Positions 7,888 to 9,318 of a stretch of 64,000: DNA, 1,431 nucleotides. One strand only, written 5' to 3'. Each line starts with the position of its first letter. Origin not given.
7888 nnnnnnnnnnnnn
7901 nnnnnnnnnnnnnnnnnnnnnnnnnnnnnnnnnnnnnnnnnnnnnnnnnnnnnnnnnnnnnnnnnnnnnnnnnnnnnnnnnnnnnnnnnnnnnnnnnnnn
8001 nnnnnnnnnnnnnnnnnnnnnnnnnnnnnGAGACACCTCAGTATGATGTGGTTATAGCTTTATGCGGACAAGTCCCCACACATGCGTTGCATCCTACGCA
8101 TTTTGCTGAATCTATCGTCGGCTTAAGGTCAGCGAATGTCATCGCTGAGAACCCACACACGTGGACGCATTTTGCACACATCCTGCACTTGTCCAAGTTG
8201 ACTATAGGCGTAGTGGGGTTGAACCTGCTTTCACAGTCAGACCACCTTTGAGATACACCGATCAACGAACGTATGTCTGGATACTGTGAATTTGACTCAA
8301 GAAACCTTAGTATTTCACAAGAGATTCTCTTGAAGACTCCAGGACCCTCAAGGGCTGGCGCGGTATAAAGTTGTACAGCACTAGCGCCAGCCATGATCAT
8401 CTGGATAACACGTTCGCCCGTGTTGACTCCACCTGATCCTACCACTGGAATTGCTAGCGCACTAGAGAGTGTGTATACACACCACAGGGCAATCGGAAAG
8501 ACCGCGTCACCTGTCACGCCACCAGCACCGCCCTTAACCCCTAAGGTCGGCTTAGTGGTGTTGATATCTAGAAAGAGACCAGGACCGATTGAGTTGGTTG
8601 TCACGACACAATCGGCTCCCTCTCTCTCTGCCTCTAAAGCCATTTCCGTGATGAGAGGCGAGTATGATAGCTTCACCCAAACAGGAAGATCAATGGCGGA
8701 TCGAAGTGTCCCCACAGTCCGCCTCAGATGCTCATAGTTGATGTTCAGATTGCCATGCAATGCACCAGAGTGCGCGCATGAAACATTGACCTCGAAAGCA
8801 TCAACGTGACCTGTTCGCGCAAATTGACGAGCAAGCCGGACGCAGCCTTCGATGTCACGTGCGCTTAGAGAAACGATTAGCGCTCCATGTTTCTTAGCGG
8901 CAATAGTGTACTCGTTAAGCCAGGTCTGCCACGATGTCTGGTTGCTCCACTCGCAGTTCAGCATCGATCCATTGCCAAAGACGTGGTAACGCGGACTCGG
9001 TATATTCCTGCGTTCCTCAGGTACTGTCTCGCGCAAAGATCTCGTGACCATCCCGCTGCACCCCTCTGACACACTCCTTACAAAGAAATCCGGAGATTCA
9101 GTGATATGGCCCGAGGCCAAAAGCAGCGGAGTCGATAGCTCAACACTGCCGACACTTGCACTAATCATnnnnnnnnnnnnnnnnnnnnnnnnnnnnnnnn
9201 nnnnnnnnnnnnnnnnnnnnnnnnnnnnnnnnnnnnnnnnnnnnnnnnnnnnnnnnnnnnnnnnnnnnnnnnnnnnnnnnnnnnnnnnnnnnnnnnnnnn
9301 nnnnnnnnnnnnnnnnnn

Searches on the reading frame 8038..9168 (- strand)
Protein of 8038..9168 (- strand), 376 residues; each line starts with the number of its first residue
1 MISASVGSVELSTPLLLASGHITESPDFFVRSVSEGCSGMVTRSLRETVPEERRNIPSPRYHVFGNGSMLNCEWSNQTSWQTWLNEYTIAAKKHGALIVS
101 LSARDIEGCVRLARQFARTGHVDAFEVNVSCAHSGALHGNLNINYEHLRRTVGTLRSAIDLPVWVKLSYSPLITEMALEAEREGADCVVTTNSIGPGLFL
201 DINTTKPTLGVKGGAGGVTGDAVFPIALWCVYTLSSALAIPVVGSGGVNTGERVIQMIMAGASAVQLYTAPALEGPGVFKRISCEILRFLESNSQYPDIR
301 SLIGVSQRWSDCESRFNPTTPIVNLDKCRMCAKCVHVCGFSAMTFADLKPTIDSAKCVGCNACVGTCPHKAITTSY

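Call 5: search_protein_families(library=pfam, proteins=[window:8038-9168:-], max_evalue=0.01)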
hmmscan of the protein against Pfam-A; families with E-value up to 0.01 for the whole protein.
window:8038-9168:- (376 aa): 12 families
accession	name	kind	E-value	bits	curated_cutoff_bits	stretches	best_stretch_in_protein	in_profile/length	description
PF01180.27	DHO_dh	-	3.5e-34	118.8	27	1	3-290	3-291/291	Dihydroorotate dehydrogenase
PF00037.32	Fer4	-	4.1e-10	39.5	21.1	1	350-373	1-24/24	4Fe-4S binding domain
PF12837.12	Fer4_6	-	4.4e-08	33.2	25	1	349-372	1-24/24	4Fe-4S binding domain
PF12797.12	Fer4_2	-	3.4e-07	30.2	24.5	1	349-368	2-21/22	4Fe-4S binding domain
PF12838.12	Fer4_7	-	1.5e-06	29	27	1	327-371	1-52/52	4Fe-4S dicluster domain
PF13237.11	Fer4_10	-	2.2e-06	27.9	25.5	2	321-368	2-53/53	4Fe-4S dicluster domain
PF14697.11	Fer4_21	-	4e-06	27.3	35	1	323-373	3-58/59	4Fe-4S dicluster domain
PF13187.11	Fer4_9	-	6.9e-06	26.4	27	1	327-372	1-52/52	4Fe-4S dicluster domain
PF03060.21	NMO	-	0.00011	22.2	28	1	215-270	167-224/331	Nitronate monooxygenase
PF25160.1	LdpA_Fe-S-bd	-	0.00012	22.3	27.6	1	334-374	9-45/49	LdpA Fe-S cluster-binding domain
PF13484.11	Fer4_16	-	0.00063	20.9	30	0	356-374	1-19/66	4Fe-4S double cluster binding domain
PF12800.12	Fer4_4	-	0.00073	20.1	24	0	355-368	2-15/17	4Fe-4S binding domain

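Call 8: find_encoding_contigs(protein=window:8038-9168:-, flank=10000, max_places=6)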
Protein window:8038-9168:- (376 aa): 2 contigs read that carry it; 2 places shown.
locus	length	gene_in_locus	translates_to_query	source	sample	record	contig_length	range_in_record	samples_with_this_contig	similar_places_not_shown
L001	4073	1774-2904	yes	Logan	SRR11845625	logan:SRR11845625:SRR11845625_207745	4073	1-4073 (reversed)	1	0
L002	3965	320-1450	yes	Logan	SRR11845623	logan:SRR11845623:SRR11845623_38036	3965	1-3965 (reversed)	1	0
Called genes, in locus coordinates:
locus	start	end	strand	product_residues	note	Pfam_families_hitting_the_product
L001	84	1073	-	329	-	-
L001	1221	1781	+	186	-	PF00625:Guanylate_kin (faint)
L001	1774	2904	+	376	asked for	PF01180:DHO_dh, PF12838:Fer4_7 (weak), PF12797:Fer4_2 (faint), PF13187:Fer4_9 (weak), PF13237:Fer4_10 (weak), PF14697:Fer4_21 (weak), PF00037:Fer4 (weak), PF12837:Fer4_6 (weak)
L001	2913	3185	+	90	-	-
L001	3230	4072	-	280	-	?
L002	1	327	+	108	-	?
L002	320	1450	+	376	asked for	PF01180:DHO_dh, PF12838:Fer4_7 (weak), PF12797:Fer4_2 (faint), PF13187:Fer4_9 (weak), PF13237:Fer4_10 (weak), PF14697:Fer4_21 (weak), PF00037:Fer4 (weak), PF12837:Fer4_6 (weak)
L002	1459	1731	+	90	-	-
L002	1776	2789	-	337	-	PF01142:TruD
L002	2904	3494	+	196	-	PF00293:NUDIX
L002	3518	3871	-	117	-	PF06397:Desulfoferrod_N, PF01880:Desulfoferrodox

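Call 9: find_homologous_proteins(query=window:8038-9168:-)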
Query window:8038-9168:- (376 aa): 675 proteins with E <= 0.001 among 5621 candidates; the best 120 are listed.
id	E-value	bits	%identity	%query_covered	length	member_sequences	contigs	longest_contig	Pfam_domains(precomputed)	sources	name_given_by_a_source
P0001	1.3e-254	862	100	100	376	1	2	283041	PF14697.12,PF12797.13,PF12837.13,PF00037.33,PF01180.28,PF12838.13,PF13237.12,PF13187.12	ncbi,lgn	-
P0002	6.8e-139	482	56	100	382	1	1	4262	PF14697.12,PF12797.13,PF12837.13,PF00037.33,PF13484.12,PF01180.28,PF12838.13,PF13237.12,PF13187.12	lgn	-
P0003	8.7e-135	468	55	100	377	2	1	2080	PF14697.12,PF12797.13,PF12837.13,PF00037.33,PF01180.28,PF12838.13,PF13187.12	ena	-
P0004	5.1e-132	459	54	100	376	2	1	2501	PF12797.13,PF12837.13,PF00037.33,PF01180.28,PF12838.13,PF13237.12,PF13187.12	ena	-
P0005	1.7e-129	451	54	100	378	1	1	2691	PF14697.12,PF12797.13,PF12837.13,PF00037.33,PF01180.28,PF12838.13,PF13237.12,PF13187.12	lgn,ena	-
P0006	1.1e-128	448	54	99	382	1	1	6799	PF14697.12,PF12797.13,PF12837.13,PF00037.33,PF01180.28,PF12838.13,PF13237.12,PF13187.12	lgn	-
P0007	1.3e-127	444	53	99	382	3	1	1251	PF14697.12,PF12797.13,PF12837.13,PF00037.33,PF01180.28,PF12838.13,PF13187.12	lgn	-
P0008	2.9e-127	443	54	99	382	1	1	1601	PF14697.12,PF12837.13,PF00037.33,PF01180.28,PF12838.13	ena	-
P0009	6.2e-127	442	54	99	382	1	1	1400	PF14697.12,PF12837.13,PF01180.28,PF12838.13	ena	-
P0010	6.4e-127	442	52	100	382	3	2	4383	PF14697.12,PF12797.13,PF03060.22,PF12837.13,PF00037.33,PF01180.28,PF12838.13,PF13237.12,PF12800.13,PF13187.12,PF01207.24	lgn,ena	-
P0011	2.0e-126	440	53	99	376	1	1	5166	PF14697.12,PF12797.13,PF12837.13,PF00037.33,PF01180.28,PF12838.13,PF13237.12,PF13187.12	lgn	-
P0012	3.2e-126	440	53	100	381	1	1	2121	PF14697.12,PF12797.13,PF12837.13,PF00037.33,PF01180.28,PF12838.13,PF13237.12,PF13187.12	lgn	-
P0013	3.6e-126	440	53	98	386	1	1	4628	PF14697.12,PF12797.13,PF12837.13,PF00037.33,PF01180.28,PF12838.13,PF12800.13,PF13187.12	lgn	-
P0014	1.7e-125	437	54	99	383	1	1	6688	PF14697.12,PF12797.13,PF03060.22,PF12837.13,PF00037.33,PF01180.28,PF12838.13,PF25160.2,PF13237.12,PF12800.13,PF13187.12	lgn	-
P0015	2.7e-125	437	51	100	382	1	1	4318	PF14697.12,PF12797.13,PF03060.22,PF12837.13,PF00037.33,PF01180.28,PF12838.13,PF25160.2,PF13237.12,PF13187.12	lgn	-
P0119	3.7e-118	413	51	100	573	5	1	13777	PF14697.12,PF12797.13,PF03060.22,PF12837.13,PF00037.33,PF01180.28,PF12838.13,PF13237.12,PF13187.12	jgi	-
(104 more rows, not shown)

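Call 11: find_related_loci(query=A1, collection=genome_contigs, flank=10000)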
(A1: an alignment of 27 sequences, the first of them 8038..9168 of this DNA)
Query A1 (376 aa) in genome_contigs; peptide patterns used: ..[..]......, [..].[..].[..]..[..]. (x = any residue, [..] = any of these).
153 stretches matched a pattern; 78 encode a relative of the query (tblastn E <= 1e-3); 77 distinct loci.
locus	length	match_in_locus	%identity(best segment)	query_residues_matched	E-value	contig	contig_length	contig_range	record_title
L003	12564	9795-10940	51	1-376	6e-124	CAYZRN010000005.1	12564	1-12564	MAG TPA_asm: uncultured Candidatus Saccharibacteria bacterium isolate SRP278969_co2_96 genome assembly, contig: NODE_589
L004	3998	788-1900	52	2-368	4e-125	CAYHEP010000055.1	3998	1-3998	MAG TPA_asm: uncultured Candidatus Saccharibacteria bacterium isolate ERP119705_co10_27 genome assembly, contig: NODE_17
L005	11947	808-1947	50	2-376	1e-122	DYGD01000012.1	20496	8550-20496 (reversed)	MAG TPA_asm: Candidatus Paceibacter sp. isolate BE2012_4_43_20 Afr_mines_BE2012_1292_length_20496_cov_8_627562, whole ge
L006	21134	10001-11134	50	2-376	9e-123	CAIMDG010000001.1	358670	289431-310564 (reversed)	uncultured bacterium isolate KTt_bin-0975 genome assembly, contig: bin-0975:1/3, whole genome shotgun sequence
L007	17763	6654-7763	52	1-376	1e-122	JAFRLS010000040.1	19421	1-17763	Candidatus Saccharibacteria bacterium isolate RGIG2584 Goat_Jejunum.Co__c1055270, whole genome shotgun sequence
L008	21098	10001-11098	51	2-372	5e-121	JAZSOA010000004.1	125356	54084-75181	MAG: Candidatus Nanosyncoccaceae bacterium isolate T1900044549_TS20190015.MAGScoT_cleanbin_000074 SGB_198_k141_226818, w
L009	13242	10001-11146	50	1-376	1e-120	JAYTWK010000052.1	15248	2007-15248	MAG: bacterium isolate GFS_5796 GFS_5796_51, whole genome shotgun sequence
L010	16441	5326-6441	51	2-375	1e-120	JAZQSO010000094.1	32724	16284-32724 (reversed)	MAG: Candidatus Nanosyncoccaceae bacterium isolate T1900045204_TC20190200.MAGScoT_cleanbin_000027 SGB_5330_k141_606736,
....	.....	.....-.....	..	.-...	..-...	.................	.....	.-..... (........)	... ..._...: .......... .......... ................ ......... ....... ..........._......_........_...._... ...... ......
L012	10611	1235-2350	50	2-371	2e-118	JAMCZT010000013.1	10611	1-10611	MAG: Patescibacteria group bacterium isolate FK_Sedi_B_Bin.292 NODE_25915_length_10611_cov_18.1545, whole genome shotgun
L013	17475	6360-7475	52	2-370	2e-118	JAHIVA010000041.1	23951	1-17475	MAG: Patescibacteria group bacterium isolate MM_PC_MetaG.mb.47 MM_PC_MetaG.mb.47_k141_984695, whole genome shotgun seque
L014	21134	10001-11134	51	2-376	8e-126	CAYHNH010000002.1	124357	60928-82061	MAG TPA_asm: uncultured Candidatus Saccharibacteria bacterium isolate ERP119705_co13_543 genome assembly, contig: NODE_1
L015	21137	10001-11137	48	2-376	1e-117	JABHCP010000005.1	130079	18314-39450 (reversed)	MAG: Candidatus Uhrbacteria bacterium isolate SI037_bin110 k141_1980968, whole genome shotgun sequence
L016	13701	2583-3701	47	3-376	5e-117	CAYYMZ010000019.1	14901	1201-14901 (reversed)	MAG TPA_asm: uncultured Candidatus Saccharibacteria bacterium isolate SRP178699_co1_616 genome assembly, contig: NODE_52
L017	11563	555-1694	51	2-376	6e-117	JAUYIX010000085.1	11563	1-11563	MAG: bacterium isolate C24_metabat.bin.114 C24_k141_972022, whole genome shotgun sequence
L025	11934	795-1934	51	2-376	5e-114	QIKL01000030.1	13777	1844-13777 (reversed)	MAG: Candidatus Uhrbacteria bacterium isolate SZUA-46 Ga0063293_10005844, whole genome shotgun sequence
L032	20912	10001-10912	54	2-307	7e-102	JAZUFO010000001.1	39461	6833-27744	MAG: Candidatus Nanosyncoccus sp. isolate T1900045293_TH20190063.MAGScoT_cleanbin_000045 SGB_6053_k141_1413179, whole ge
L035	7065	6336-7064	61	2-244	6e-93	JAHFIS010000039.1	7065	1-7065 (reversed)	MAG: Candidatus Uhrbacteria bacterium isolate nzgw368 NODE_31606_length_7066_cov_2.249100, whole genome shotgun sequence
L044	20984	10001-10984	37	38-368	1e-62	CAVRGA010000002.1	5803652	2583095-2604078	MAG: uncultured Actinomycetota bacterium isolate MFD04967.bin.2.8 genome assembly, contig: contig_1217, whole genome sho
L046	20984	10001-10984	37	38-368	4e-61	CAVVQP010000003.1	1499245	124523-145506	MAG: uncultured Actinomycetota bacterium isolate MFD02671.bin.2.58 genome assembly, contig: contig_11119, whole genome s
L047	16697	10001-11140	34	2-368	1e-56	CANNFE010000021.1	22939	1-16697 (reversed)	uncultured Rhodobacteraceae bacterium isolate 2-1772-Z.fasta genome assembly, contig: NODE_21, whole genome shotgun sequ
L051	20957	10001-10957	31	2-317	9e-39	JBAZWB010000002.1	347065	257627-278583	MAG: Patescibacteria group bacterium isolate SO_2017_GW1_267 NODE_224_length_347065_cov_3.428541_OW334_2017, whole genom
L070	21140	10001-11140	31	2-368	2e-54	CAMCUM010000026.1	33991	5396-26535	MAG: Legionella sp. 2055-AUS-E isolate MH-21oct19-231 genome assembly, contig: MH-21oct19-C1823, whole genome shotgun se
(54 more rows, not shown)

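Call 16: search_protein_families(library=ncbifam, proteins=[window:8038-9168:-], max_evalue=0.01)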
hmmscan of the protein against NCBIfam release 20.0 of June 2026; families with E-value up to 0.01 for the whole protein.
window:8038-9168:- (376 aa): 71 families (the best 25 are shown)
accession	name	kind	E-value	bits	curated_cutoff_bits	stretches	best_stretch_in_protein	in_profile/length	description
NF005574.0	PRK07259.1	equivalog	2.3e-49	168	269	1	3-306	6-302/304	dihydroorotate dehydrogenase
TIGR01037.2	pyrD_sub1_fam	subfamily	2.4e-48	164.7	270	1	4-306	3-299/300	dihydroorotate dehydrogenase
NF006183.0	PRK08318.1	equivalog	2.7e-35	121.9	335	1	6-373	8-396/422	NAD-dependent dihydropyrimidine dehydrogenase subunit PreA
NF041011.1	dihydoor_dh_Arch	equivalog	2e-34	119.1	330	1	5-306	2-287/289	dihydroorotate dehydrogenase PyrD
NF002702.0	PRK02506.1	equivalog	4.9e-29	101.4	301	1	2-303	4-306/313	dihydroorotate oxidase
NF005741.0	PRK07565.1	subfamily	3.7e-19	69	303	1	9-305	11-305/335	dihydroorotate dehydrogenase-like protein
NF003652.0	PRK05286.2-5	equivalog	5.8e-17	61.9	267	1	121-292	173-346/353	quinone-dependent dihydroorotate dehydrogenase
NF003645.0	PRK05286.1-2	equivalog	1.1e-13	50.7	366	1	211-306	258-354/359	quinone-dependent dihydroorotate dehydrogenase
NF003648.0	PRK05286.2-1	equivalog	4e-11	42.4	433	1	122-310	172-359/360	quinone-dependent dihydroorotate dehydrogenase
NF003650.0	PRK05286.2-3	equivalog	9.4e-11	41.2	477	1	146-310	222-392/393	quinone-dependent dihydroorotate dehydrogenase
NF003647.0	PRK05286.1-5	equivalog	1.2e-10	40.8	619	1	203-305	245-352/354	quinone-dependent dihydroorotate dehydrogenase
TIGR01036.1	pyrD_sub2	equivalog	4.7e-09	35.5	200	1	175-307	228-355/356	dihydroorotate dehydrogenase (quinone)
NF040770.1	hetero_SS_HdrA2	exception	4.8e-09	34.9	1100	1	313-374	564-625/777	CoB-CoM heterodisulfide reductase HdrA2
NF041891.1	hdrA_Methbact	equivalog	5e-09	34.9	1300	1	315-373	561-619/762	ferredoxin:CoB-CoM heterodisulfide reductase subunit HdrA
NF003646.0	PRK05286.1-4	equivalog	7.5e-09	34.8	457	1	173-283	227-333/341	quinone-dependent dihydroorotate dehydrogenase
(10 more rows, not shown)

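Call 17: search_solved_structures(query=window:8038-9168:-, max_evalue=0.00001)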
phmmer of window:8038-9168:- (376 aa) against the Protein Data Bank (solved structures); distinct sequences matched with E-value up to 0.00001: 57.
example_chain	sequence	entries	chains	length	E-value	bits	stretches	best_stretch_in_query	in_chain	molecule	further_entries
4wzh_A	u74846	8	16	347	9.6e-20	74.5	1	12-290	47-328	Dihydroorotate dehydrogenase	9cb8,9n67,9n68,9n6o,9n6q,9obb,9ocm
3w1a_A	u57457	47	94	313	1.7e-18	70.4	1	13-291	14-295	Dihydroorotate dehydrogenase (fumarate)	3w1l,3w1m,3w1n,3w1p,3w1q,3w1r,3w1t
2e68_A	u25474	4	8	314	1.7e-18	70.4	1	13-291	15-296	Dihydroorotate dehydrogenase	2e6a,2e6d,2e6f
3w87_A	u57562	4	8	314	1.7e-18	70.4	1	13-291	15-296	Dihydroorotate dehydrogenase (fumarate)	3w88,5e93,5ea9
1gt8_A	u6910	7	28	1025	1.8e-18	70.3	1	11-271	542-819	DIHYDROPYRIMIDINE DEHYDROGENASE | Dihydropyrimidine dehydrogenase [NADP(+)]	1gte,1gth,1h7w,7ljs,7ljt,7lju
2djl_A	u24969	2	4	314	4.1e-18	69.1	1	30-291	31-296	dihydroorotate dehydrogenase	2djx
3c61_A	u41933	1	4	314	4.4e-18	69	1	12-291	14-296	Dihydroorotate dehydrogenase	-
7mx6_AAA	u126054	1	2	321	5.5e-18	68.7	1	12-291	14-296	Dihydroorotate dehydrogenase (fumarate)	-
6ebs_A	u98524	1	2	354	6.5e-18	68.5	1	12-291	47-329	Dihydroorotate dehydrogenase (fumarate)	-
3tjx_A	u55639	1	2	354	6.5e-18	68.5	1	12-291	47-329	Dihydroorotate dehydrogenase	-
3tro_A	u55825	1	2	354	6.6e-18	68.5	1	12-291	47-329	Dihydroorotate dehydrogenase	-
3gye_A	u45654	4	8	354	7.7e-18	68.3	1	12-291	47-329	Dihydroorotate dehydrogenase, putative | Dihydroorotate dehydrogenase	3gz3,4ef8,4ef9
7myd_AAA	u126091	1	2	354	7.7e-18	68.2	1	12-291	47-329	Dihydroorotate dehydrogenase (fumarate)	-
3mhu_A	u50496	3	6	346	8.2e-18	68.2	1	12-291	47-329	Dihydroorotate dehydrogenase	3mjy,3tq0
6dgs_A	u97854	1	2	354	9.2e-18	68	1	12-291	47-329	Dihydroorotate dehydrogenase (fumarate)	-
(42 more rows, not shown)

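Call 29: list_cluster_members(proteins=[window:8038-9168:-, window:9161-9721:-, window:7757-8029:-, window:6699-7712:+])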
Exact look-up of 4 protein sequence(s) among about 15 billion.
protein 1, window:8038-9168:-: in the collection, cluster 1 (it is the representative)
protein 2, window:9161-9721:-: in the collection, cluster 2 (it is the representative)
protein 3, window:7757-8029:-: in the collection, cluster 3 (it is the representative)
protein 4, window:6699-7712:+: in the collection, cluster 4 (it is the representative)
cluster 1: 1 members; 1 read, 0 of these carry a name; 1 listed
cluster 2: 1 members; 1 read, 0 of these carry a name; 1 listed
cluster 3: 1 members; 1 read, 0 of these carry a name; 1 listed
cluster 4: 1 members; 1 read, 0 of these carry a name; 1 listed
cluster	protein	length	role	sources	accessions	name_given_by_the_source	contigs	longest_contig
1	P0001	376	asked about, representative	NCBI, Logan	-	-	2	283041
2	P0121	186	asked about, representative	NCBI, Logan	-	-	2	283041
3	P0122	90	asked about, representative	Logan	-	-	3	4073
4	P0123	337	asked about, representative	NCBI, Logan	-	-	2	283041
